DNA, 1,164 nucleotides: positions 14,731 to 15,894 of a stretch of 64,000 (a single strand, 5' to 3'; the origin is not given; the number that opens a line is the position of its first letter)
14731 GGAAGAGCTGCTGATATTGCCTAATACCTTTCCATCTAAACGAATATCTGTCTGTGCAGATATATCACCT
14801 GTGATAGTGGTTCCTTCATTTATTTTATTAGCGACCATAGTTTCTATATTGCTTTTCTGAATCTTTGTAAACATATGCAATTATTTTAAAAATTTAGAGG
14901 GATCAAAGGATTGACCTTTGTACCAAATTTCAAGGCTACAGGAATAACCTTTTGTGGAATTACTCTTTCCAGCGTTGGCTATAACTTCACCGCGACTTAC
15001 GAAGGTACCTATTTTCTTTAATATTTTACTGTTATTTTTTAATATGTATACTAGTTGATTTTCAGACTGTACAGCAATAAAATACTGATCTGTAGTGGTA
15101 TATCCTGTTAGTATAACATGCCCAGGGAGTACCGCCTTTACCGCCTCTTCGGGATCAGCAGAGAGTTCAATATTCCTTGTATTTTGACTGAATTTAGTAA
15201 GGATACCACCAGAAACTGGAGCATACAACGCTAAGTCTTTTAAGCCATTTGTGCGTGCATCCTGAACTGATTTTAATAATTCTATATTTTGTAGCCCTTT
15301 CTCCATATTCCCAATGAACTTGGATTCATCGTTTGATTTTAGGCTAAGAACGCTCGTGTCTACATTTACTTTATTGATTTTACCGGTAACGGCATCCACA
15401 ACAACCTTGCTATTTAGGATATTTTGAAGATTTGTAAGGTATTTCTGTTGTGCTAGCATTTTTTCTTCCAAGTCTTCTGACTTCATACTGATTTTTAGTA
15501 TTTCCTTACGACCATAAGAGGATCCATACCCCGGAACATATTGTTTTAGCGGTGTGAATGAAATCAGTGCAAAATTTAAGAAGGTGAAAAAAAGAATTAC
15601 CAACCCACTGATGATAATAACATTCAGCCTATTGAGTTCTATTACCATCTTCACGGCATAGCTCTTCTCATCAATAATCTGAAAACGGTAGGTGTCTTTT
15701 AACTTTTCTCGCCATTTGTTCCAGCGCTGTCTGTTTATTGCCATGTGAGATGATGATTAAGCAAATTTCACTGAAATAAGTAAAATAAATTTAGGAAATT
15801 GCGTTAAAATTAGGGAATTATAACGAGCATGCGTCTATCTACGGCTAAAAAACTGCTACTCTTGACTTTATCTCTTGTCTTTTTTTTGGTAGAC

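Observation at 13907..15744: Catalytically degenerate LytM (M23) protein, bactofilin and two tiny membrane proteins packed into one operon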

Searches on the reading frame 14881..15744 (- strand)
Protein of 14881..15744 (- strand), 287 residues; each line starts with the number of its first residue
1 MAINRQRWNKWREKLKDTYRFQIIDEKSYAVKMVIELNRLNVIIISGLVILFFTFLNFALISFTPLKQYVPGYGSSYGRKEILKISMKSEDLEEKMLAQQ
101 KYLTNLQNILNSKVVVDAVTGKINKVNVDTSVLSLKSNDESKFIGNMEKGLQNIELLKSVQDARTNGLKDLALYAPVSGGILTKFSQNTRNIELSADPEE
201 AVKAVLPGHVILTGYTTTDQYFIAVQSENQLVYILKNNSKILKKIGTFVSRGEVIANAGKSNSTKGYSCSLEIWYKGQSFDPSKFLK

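Call 3: search_protein_families(library=pfam, proteins=[window:14881-15744:-], max_evalue=0.1)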
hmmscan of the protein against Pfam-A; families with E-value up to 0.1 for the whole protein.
window:14881-15744:- (287 aa): 2 families
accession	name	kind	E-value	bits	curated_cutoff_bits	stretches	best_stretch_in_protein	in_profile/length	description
PF01551.29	Peptidase_M23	-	1.4e-11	44.9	28.7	1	191-282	5-96/96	Peptidase family M23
PF10842.14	DUF2642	-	0.063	13.6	22.7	0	202-226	35-57/64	Protein of unknown function (DUF2642)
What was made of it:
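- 14881..15744 (-): LmdC-architecture bitopic membrane protein with a degenerate LytM (M23) domain. Predicted layout: cytoplasmic tail 1-38 (helix plus beta-hairpin), TM helix about 39-63, conserved juxtamembrane motif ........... 64-74, two periplasmic helices 76-110 and 140-165, dLytM domain about 175-287. Pfam PF01551 E 1.4e-11 (call 3).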

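Call 4: search_protein_families(library=ncbifam, proteins=[window:14881-15744:-], max_evalue=0.1)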
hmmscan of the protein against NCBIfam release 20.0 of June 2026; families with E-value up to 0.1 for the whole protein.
window:14881-15744:- (287 aa): 6 families
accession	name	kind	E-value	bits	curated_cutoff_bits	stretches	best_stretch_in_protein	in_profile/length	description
NF041208.1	celldiv_DipM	equivalog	4.1e-07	29.6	740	1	174-286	299-417/419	cell division endopeptidase DipM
NF008652.0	PRK11649.1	equivalog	2e-05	23.5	341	1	199-282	323-406/439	murein DD-endopeptidase MepM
NF053738.1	S2SprSpoIIQBc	equivalog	0.00084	19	250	1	192-286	125-223/232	stage II sporulation protein SpoIIQ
NF008644.1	PRK11637.1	equivalog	0.00096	18.2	270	1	176-286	267-383/385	murein hydrolase activator EnvC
NF040883.1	amid_act_ActS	equivalog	0.0026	17.1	375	1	175-286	119-233/242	amidase activator ActS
NF053825.1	PdgNdpepShyA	equivalog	0.027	13.2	700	1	207-282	314-389/425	peptidoglycan DD-endopeptidase ShyA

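Call 6: search_solved_structures(query=window:14881-15744:-, max_evalue=1, show_alignments=4)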
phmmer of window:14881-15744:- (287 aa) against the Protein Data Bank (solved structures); distinct sequences matched with E-value up to 1: 7.
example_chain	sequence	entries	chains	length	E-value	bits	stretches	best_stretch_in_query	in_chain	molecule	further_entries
8tzk_E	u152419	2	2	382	0.005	19.6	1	176-286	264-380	Peptidase M23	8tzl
8c0j_B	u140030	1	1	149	0.0073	19.1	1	173-286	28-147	Murein hydrolase activator EnvC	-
4bh5_A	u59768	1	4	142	0.044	16.5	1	191-286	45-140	MUREIN HYDROLASE ACTIVATOR ENVC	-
6tpi_A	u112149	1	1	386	0.23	14.2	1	191-286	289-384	Murein hydrolase activator EnvC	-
8hd0_E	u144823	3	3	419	0.28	13.9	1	191-286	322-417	Murein hydrolase activator EnvC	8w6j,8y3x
4l8j_A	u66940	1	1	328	0.48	13.1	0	148-222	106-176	Putative efflux transporter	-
8i6o_E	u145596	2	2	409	0.8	12.4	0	192-285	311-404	Membrane-bound metallopeptidase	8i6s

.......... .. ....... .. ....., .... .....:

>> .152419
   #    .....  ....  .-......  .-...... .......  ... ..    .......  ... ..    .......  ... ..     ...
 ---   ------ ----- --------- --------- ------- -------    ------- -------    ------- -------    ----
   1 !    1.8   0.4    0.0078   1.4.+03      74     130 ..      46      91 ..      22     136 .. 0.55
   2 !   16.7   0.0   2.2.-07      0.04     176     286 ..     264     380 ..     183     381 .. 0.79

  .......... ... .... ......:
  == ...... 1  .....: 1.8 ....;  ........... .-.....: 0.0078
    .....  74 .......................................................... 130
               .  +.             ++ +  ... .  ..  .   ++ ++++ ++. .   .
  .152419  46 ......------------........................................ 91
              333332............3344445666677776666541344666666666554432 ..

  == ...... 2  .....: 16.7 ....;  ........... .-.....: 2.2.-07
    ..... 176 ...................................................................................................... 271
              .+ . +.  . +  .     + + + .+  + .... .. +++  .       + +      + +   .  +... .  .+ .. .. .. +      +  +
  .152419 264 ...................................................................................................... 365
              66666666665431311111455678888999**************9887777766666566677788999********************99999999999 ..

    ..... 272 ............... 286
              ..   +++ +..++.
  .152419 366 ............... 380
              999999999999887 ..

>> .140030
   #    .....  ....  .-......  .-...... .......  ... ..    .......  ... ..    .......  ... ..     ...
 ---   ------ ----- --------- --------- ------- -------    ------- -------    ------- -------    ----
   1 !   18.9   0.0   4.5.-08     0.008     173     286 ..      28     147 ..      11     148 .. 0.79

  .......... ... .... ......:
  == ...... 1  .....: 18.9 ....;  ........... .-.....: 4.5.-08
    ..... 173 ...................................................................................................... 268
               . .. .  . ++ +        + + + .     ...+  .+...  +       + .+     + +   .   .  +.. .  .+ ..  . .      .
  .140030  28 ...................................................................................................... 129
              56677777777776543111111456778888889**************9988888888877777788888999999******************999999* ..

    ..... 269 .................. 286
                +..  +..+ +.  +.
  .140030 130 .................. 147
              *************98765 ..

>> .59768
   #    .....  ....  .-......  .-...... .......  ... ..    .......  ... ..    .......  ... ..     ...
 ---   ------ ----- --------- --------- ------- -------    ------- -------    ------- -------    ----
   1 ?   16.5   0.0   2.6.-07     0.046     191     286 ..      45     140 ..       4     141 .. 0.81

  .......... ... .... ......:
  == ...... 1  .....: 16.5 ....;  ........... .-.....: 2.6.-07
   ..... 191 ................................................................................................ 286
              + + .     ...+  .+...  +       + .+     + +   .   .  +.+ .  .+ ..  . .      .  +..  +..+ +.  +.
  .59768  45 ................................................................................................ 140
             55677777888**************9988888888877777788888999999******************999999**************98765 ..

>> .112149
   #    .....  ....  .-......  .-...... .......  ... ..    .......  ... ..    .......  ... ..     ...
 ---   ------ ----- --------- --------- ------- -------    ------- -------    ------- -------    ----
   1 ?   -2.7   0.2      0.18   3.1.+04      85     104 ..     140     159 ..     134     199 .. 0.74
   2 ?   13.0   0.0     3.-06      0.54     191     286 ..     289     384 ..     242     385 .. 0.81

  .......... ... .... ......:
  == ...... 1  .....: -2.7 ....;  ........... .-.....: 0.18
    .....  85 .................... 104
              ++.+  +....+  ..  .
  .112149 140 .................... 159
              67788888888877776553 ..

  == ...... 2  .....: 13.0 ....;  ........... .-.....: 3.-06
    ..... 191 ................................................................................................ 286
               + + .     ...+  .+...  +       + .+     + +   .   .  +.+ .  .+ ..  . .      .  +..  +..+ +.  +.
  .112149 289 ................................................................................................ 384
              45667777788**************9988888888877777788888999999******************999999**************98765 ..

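Call 7: find_homologous_proteins(query=window:14881-15744:-, max_evalue=0.001)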
Query window:14881-15744:- (287 aa): 58 proteins with E <= 0.001 among 1250 candidates.
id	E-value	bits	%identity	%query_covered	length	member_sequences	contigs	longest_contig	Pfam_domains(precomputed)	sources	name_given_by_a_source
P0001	8.4e-181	617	100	100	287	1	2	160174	PF01551.30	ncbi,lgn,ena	-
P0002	2.1e-119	416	66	100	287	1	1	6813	PF01551.30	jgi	jgi:septal ring factor EnvC (AmiA/AmiB activator)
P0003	8.2e-112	391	63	100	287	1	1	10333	PF01551.30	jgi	jgi:septal ring factor EnvC (AmiA/AmiB activator)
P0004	7.2e-109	381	61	100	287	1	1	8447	PF01551.30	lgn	-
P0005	1.5e-108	380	61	100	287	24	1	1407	PF01551.30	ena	-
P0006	1.9e-106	373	60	100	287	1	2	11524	PF01551.30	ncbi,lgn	-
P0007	7.4e-106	371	59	100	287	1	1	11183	PF01551.30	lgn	-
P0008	1.5e-105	370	59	100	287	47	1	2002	PF01551.30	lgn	-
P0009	1.7e-105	370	60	100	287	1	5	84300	PF01551.30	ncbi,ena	-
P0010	2.2e-105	370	60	100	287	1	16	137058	PF01551.30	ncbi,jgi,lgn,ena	jgi:murein DD-endopeptidase MepM/ murein hydrolase activator NlpD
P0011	2.3e-105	370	60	100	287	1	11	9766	PF01551.30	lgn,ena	-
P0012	5.4e-105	369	59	100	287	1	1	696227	PF01551.30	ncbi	ncbi:MAG: peptidoglycan DD-metalloendopeptidase family protein [Chitinophagales bacterium]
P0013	1.4e-104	367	59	100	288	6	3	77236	PF01551.30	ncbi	ncbi:MAG: peptidoglycan DD-metalloendopeptidase family protein [Chitinophagales bacterium]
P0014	1.7e-104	367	59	100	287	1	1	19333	PF01551.30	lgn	-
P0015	2.4e-103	363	59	100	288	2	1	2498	PF01551.30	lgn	-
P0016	3.5e-103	363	59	100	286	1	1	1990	PF01551.30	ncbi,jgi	jgi:murein DD-endopeptidase MepM/ murein hydrolase activator NlpD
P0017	8.5e-103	361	59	100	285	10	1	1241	PF01551.30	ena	-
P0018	1.3e-102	361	59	100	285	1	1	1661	PF01551.30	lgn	-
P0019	1.3e-102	361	58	98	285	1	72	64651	PF01551.30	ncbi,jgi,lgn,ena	ncbi:MAG: hypothetical protein RJA25_1476 [Bacteroidota bacterium]|jgi:septal ring factor EnvC (AmiA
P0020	3.0e-102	360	59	100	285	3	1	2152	PF01551.30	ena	-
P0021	3.3e-102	360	59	100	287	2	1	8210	PF01551.30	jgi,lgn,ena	-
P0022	3.7e-102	359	59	100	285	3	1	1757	PF01551.30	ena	-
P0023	3.7e-102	359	58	100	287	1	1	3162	PF01551.30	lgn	-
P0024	5.4e-102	359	58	100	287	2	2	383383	PF01551.30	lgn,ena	-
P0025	6.4e-102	359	58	100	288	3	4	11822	PF01551.30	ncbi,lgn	-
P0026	1.1e-101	358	59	100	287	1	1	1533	PF01551.30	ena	-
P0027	1.7e-101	357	59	100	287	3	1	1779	PF01551.30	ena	-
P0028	3.9e-101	356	57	100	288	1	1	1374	PF01551.30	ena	-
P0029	2.5e-100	353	55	100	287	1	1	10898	PF01551.30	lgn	-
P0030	5.0e-100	352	58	100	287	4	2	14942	PF01551.30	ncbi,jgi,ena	-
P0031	1.4e-99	351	59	100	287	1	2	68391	PF01551.30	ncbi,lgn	-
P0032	2.8e-99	350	57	100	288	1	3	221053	PF01551.30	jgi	jgi:septal ring factor EnvC (AmiA/AmiB activator)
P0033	7.3e-99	349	57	100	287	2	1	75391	PF01551.30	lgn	-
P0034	1.4e-98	348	57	100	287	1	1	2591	PF01551.30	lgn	-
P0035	2.6e-98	347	57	100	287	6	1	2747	PF01551.30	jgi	jgi:murein DD-endopeptidase MepM/ murein hydrolase activator NlpD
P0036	1.3e-97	344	57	100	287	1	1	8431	PF01551.30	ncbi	-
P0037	1.3e-97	344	56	100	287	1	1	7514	PF01551.30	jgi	jgi:murein DD-endopeptidase MepM/ murein hydrolase activator NlpD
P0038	2.2e-97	344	56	100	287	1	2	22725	PF01551.30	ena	-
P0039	4.3e-96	340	56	100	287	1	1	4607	PF01551.30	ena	-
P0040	5.4e-96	339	56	100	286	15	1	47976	PF01551.30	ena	-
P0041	9.0e-95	335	54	100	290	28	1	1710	PF01551.30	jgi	-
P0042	1.6e-94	334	53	100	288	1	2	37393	PF01551.30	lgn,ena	-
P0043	5.4e-94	333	53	100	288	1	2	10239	PF01551.30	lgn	-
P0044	3.5e-93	330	55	100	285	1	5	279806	PF01551.30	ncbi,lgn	-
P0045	3.8e-93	330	55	100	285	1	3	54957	PF01551.30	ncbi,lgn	ncbi:MAG: peptidoglycan DD-metalloendopeptidase family protein [Chitinophagales bacterium]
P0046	1.9e-92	328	55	100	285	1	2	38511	PF01551.30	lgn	-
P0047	8.1e-92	325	54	100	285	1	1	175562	PF01551.30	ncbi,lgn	-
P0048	1.2e-91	325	54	100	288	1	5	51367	PF01551.30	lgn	-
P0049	2.8e-89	317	53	100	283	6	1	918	PF01551.30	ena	-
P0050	9.0e-88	312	54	100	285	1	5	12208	PF01551.30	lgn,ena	-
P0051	5.7e-85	303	53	100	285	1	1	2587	PF01551.30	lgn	-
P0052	1.6e-78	282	56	84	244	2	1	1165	PF01551.30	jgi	jgi:murein DD-endopeptidase MepM/ murein hydrolase activator NlpD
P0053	7.0e-71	257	46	98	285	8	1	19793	PF01551.30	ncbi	-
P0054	2.9e-66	242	43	100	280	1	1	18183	PF01551.30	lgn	-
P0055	4.7e-65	238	44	100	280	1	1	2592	PF01551.30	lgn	-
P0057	1.8e-30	124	28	99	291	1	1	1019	PF01551.30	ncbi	-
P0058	7.2e-5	40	30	40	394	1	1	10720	PF01551.30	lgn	-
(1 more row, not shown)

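Call 12: find_encoding_contigs(protein=P0057, flank=8000, max_places=4)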
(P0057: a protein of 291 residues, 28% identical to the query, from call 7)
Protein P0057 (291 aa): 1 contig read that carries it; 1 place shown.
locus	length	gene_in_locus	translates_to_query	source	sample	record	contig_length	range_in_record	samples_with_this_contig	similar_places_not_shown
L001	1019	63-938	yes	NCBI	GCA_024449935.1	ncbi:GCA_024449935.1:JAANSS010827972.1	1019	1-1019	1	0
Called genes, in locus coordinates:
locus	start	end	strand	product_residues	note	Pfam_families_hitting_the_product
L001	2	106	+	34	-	?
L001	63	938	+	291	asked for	PF01551:Peptidase_M23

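Call 13: find_encoding_contigs(protein=P0053, flank=8000, max_places=3)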
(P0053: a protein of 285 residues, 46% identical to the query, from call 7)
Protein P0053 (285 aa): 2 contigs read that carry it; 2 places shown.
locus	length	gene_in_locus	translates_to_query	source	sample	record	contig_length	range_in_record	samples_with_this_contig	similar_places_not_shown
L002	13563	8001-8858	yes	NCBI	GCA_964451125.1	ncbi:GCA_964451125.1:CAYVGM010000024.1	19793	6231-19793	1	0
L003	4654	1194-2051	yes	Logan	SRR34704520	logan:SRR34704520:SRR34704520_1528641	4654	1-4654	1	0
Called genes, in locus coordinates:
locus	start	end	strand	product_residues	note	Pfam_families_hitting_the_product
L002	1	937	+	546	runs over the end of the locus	PF01979:Amidohydro_1, PF13382:Adenine_deam_C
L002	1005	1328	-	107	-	PF01337:Barstar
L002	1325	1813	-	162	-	PF00545:Ribonuclease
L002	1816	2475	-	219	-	PF00923:TAL_FSA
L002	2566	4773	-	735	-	PF00912:Transgly, PF28500:PBP_middle, PF00905:Transpeptidase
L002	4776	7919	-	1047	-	PF07719:TPR_2 (faint), PF13174:TPR_6 (faint), PF13428:TPR_14 (faint)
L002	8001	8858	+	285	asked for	PF01551:Peptidase_M23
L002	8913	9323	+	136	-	PF04519:Bactofilin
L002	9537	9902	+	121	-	-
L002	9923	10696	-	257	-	PF00072:Response_reg, PF04397:LytTR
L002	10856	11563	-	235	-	PF10067:DUF2306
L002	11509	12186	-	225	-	PF01427:Peptidase_M15, PF02557:VanY (weak)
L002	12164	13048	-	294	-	PF13308:YARHG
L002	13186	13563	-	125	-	?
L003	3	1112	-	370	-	?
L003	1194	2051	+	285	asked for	PF01551:Peptidase_M23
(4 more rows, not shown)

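Call 14: find_related_loci(query=A1, collection=genome_contigs, flank=8000)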
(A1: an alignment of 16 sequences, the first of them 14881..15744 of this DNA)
Query A1 (287 aa) in genome_contigs; peptide patterns used: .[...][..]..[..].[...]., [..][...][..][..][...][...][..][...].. (x = any residue, [..] = any of these).
599 stretches matched a pattern (row limit reached: there are more); 492 encode a relative of the query (tblastn E <= 1e-3); the best 80 are kept; 80 distinct loci.
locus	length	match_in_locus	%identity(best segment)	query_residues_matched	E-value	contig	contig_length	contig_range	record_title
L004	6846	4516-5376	61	1-287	2e-117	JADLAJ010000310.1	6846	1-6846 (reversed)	MAG: Chitinophagales bacterium isolate SJ124 c_000001330349, whole genome shotgun sequence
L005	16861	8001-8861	61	1-287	5e-117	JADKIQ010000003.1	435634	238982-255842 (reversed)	MAG: Sphingobacteriales bacterium isolate Skiv_18-Q3-R9-52_MAXAC.081 tig00004372-10-4374000, whole genome shotgun sequen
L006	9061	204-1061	60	1-286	3e-115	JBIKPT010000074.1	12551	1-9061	MAG: Chitinophagales bacterium isolate ME2015-05-02_3300035682_group6_bin87 Rohwer_bin568_scaffold_3398_c1, whole genome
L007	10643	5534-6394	60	1-287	9e-115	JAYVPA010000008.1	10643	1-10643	MAG: Sphingobacteriales bacterium isolate GL72_DN_metabat_143 GL72_DN_metabat_143_7, whole genome shotgun sequence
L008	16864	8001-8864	59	1-287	6e-113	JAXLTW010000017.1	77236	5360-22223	MAG: Chitinophagales bacterium isolate STL-BAC14 C1.324.fa-17, whole genome shotgun sequence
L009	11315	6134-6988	59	1-287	2e-112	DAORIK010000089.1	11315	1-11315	MAG TPA_asm: Chitinophagales bacterium isolate AMR_MDS_5579 NODE_614_length_11315_cov_11.994316, whole genome shotgun se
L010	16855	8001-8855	59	1-287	1e-111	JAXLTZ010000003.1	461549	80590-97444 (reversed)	MAG: Chitinophagales bacterium isolate STL-BAC17 C2.102.fa-3, whole genome shotgun sequence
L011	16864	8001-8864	58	1-287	1e-111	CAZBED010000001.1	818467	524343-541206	MAG TPA_asm: uncultured Chitinophagales bacterium isolate SRP173033_co2_44 genome assembly, contig: NODE_1_length_818467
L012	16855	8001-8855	58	5-287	2e-110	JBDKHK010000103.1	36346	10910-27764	MAG: Bacteroidota bacterium isolate flintriver_2019_sw_WHONDRS-S19S_0015_B_bin.39 scaffold_113686, whole genome shotgun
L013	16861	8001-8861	59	1-287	3e-109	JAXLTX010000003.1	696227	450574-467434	MAG: Chitinophagales bacterium isolate STL-BAC15 C1.327.fa-3, whole genome shotgun sequence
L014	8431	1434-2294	57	1-287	6e-106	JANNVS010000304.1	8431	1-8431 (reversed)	MAG: Sphingobacteriales bacterium isolate VAR_34_metabat_471 VAR_34_k141_71303, whole genome shotgun sequence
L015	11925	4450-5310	59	1-287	1e-105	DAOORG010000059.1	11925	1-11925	MAG TPA_asm: Chitinophagales bacterium isolate AMR_MDS_2551 NODE_6660_length_11925_cov_17.150548, whole genome shotgun s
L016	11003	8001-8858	56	1-287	7e-104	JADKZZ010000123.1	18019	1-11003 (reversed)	MAG: Chitinophagales bacterium isolate SJ10 c_000000798954, whole genome shotgun sequence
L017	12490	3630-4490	61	1-287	1e-103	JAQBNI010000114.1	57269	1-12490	MAG: Bacteroidota bacterium isolate RYN_289 scaffold_6072281, whole genome shotgun sequence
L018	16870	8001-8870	53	1-287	1e-101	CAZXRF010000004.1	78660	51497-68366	MAG TPA_asm: uncultured Chitinophagales bacterium isolate SRP262948_co1_35 genome assembly, contig: NODE_346_length_7866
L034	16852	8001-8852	32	7-286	3e-42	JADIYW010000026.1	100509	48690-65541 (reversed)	MAG: Bacteroidetes bacterium isolate AalE_18-Q3-R2-46_BATAC.579 tig00265221-10-979430, whole genome shotgun sequence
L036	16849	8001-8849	31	11-286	1e-41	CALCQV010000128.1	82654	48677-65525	MAG TPA_asm: uncultured Bacteroidales bacterium isolate SRR1561999_bin.88_CONCOCT_v1.1_MAG genome assembly, contig: ERZ7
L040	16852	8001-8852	30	10-286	2e-41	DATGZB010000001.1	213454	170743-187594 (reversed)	MAG TPA_asm: Lentimicrobium sp. isolate SMAG_U10652 k141_322379, whole genome shotgun sequence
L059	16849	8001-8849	30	4-286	4e-39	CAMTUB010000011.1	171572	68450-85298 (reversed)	MAG: uncultured Bacteroidetes bacterium isolate G04_MAG_00060 genome assembly, contig: G04_MAG_00060_000000000012, whole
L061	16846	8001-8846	30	4-286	1e-38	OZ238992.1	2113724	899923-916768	MAG: Flavobacteriales bacterium isolate 73eeb7d9-08c9-4a5c-b931-9a13151ceb09 genome assembly, chromosome: 1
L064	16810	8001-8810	32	14-286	7e-39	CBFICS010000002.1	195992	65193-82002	MAG: uncultured Schleiferiaceae bacterium isolate Co_bin_620_indper genome assembly, contig: Co_bin_620_indper_c2, whole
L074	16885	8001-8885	28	5-286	5e-38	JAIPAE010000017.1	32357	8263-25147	MAG: Bacteroidales bacterium isolate Tobar15.5-16.5m-G4 Tobar15-5-16-5m-C779, whole genome shotgun sequence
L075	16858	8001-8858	30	4-286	5e-38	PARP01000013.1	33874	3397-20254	MAG: Bacteroidetes bacterium isolate SP103 96917, whole genome shotgun sequence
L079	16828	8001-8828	30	15-286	2e-37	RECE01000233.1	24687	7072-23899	MAG: Bacteroidetes bacterium isolate DLM2.Bin11 NODE_2372_length_24687_cov_25.1643, whole genome shotgun sequence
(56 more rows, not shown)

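Call 22: search_protein_families(library=pfam, proteins=[L059:9460-9831:+, L059:9850-10947:+, L059:10978-11220:+, L059:11307-11801:+, L059:11801-12355:+, L059:12362-13942:+, L059:13949-14833:+, L061:4275-4652:-, L034:9509-9901:+, L061:8862-10349:+], max_evalue=0.1)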
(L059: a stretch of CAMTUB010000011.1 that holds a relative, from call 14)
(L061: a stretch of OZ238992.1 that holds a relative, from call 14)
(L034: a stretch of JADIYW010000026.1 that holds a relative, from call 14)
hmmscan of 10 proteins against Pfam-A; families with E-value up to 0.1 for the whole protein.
L059:9460-9831:+ (123 aa): 0 families

L059:9850-10947:+ (365 aa): 1 family
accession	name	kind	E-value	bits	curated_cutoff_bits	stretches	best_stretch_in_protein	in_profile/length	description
PF00119.25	ATP-synt_A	-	5.8e-58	196.7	33.9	1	151-354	4-216/217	ATP synthase A chain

L059:10978-11220:+ (80 aa): 1 family
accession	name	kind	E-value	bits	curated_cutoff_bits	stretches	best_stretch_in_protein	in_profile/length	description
PF00137.26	ATP-synt_C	-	5.1e-15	55.9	24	1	13-76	1-60/60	ATP synthase subunit C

L059:11307-11801:+ (164 aa): 2 families
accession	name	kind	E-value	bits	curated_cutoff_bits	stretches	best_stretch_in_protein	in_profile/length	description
PF00430.23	ATP-synt_B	-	5.9e-26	91.6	28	1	11-140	2-131/132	ATP synthase B/B' CF(0)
PF23460.1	ZMYND8_CC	-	6.3e-05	23.5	27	1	79-125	16-62/65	ZMYND8 protein coiled-coil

L059:11801-12355:+ (184 aa): 2 families
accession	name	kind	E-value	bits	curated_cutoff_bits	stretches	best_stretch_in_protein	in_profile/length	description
PF00213.23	OSCP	-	1.3e-41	143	22.3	1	6-176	1-172/172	ATP synthase delta (OSCP) subunit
PF16235.10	DUF4894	-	0.0027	18.5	28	1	107-174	33-99/122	Domain of unknown function (DUF4894)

L059:12362-13942:+ (526 aa): 5 families
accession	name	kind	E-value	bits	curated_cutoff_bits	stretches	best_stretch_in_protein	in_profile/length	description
PF00006.31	ATP-synt_ab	-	1.6e-75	253.9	29.5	1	151-389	1-213/213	ATP synthase alpha/beta family, nucleotide-binding domain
PF00306.32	ATP-synt_ab_C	-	2.3e-44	151.2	27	1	396-518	1-124/126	ATP synthase alpha/beta chain, C terminal domain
PF02874.29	ATP-synt_ab_N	-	1.4e-15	57.9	20.9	1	27-93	3-69/69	ATP synthase alpha/beta family, beta-barrel domain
PF06745.19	ATPase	-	0.0066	16.3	26.6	1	149-212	2-63/231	KaiC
PF09378.16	HAS-barrel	-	0.054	14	25.2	0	27-82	3-55/90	HAS barrel domain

L059:13949-14833:+ (294 aa): 2 families
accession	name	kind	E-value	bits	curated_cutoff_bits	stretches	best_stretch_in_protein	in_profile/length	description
PF00231.24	ATP-synt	-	2.4e-95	320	39.9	1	3-292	1-285/285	ATP synthase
PF02602.20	HEM4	-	0.025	14.1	27.5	1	100-138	191-218/231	Uroporphyrinogen-III synthase HemD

L061:4275-4652:- (125 aa): 1 family
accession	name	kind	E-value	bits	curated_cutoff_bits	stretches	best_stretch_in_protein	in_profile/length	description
PF19665.4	DUF6168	-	0.0048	17.8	27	1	5-123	5-127/128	Family of unknown function (DUF6168)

L034:9509-9901:+ (130 aa): 0 families

L061:8862-10349:+ (495 aa): 3 families
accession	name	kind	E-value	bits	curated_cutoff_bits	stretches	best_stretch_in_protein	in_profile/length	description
PF03321.19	GH3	-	4.6e-40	138.2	23.6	2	21-173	7-159/304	GH3 family N-terminal domain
PF23572.1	GH3_C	-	1.4e-18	68.1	23.6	1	375-487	1-119/119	GH3 family C-terminal domain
PF23571.1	GH3_M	-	1.3e-14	54.4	23.6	1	292-350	3-63/75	GH3 family central domain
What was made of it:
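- L059 carries M23-Bac-AtpZ-4TM-atpB-E-F-H-A-G, verified with Pfam (call 22).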
